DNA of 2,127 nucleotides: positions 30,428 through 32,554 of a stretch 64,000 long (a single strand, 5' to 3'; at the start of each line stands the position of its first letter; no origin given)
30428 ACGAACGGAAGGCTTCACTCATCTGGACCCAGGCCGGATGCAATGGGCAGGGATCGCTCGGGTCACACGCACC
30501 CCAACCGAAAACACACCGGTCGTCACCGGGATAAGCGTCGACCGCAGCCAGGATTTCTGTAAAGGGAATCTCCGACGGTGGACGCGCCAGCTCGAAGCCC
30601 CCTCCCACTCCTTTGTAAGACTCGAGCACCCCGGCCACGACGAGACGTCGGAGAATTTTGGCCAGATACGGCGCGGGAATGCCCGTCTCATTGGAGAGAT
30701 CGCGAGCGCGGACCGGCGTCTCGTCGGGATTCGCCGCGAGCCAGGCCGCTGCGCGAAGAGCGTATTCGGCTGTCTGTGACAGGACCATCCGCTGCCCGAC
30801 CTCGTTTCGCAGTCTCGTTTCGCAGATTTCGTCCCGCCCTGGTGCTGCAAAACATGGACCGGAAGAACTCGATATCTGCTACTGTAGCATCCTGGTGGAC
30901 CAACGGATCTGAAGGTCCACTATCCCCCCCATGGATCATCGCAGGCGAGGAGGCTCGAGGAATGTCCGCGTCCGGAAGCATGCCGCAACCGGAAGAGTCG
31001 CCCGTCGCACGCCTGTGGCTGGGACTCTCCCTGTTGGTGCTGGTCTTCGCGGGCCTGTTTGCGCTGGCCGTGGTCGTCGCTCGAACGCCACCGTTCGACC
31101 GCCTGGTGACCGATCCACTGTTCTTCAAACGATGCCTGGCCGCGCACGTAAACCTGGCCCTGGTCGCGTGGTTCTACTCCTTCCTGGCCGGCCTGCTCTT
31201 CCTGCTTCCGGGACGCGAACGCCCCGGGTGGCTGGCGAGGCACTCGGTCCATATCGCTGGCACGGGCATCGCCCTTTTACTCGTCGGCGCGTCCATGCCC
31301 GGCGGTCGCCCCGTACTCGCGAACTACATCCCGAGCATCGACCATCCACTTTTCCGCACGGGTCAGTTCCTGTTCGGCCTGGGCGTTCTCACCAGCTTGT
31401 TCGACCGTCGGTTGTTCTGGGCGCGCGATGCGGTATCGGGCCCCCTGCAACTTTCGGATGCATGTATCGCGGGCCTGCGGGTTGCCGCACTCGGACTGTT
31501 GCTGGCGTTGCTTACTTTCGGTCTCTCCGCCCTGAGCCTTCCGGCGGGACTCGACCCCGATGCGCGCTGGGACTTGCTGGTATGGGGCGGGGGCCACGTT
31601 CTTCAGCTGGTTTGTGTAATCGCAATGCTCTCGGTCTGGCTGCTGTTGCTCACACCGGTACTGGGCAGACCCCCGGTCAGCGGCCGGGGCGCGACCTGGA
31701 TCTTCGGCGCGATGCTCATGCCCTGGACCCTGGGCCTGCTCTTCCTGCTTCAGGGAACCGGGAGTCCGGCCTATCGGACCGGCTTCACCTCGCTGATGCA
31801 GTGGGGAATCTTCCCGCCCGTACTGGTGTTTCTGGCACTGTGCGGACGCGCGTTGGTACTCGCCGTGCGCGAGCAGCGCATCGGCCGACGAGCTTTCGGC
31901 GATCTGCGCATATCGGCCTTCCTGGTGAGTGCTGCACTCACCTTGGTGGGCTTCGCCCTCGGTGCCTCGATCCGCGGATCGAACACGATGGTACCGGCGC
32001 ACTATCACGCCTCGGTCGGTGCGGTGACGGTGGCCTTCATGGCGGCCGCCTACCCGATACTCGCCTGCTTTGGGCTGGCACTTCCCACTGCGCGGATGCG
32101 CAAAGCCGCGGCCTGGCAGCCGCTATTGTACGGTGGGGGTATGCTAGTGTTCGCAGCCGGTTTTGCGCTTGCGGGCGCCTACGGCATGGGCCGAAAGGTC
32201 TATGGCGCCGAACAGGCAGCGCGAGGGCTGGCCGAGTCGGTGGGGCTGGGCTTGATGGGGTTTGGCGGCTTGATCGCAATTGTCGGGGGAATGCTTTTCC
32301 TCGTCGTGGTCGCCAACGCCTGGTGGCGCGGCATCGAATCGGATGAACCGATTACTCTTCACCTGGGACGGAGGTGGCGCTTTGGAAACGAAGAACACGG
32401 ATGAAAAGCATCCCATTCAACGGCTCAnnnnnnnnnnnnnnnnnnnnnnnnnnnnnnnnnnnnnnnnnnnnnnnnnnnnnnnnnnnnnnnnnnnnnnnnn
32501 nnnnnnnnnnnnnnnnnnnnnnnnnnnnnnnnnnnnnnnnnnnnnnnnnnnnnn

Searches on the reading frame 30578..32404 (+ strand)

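Call 18: search_protein_families(library=pfam, max_evalue=0.001, proteins=[window:30578-32404:+])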
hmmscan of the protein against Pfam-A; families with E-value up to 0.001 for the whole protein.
window:30578-32404:+ (608 aa): 1 family
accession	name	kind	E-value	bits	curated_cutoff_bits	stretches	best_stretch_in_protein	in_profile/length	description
PF00115.25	COX1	-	5.4e-12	45.7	34.8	1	144-546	3-415/436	Cytochrome C and Quinol oxidase polypeptide I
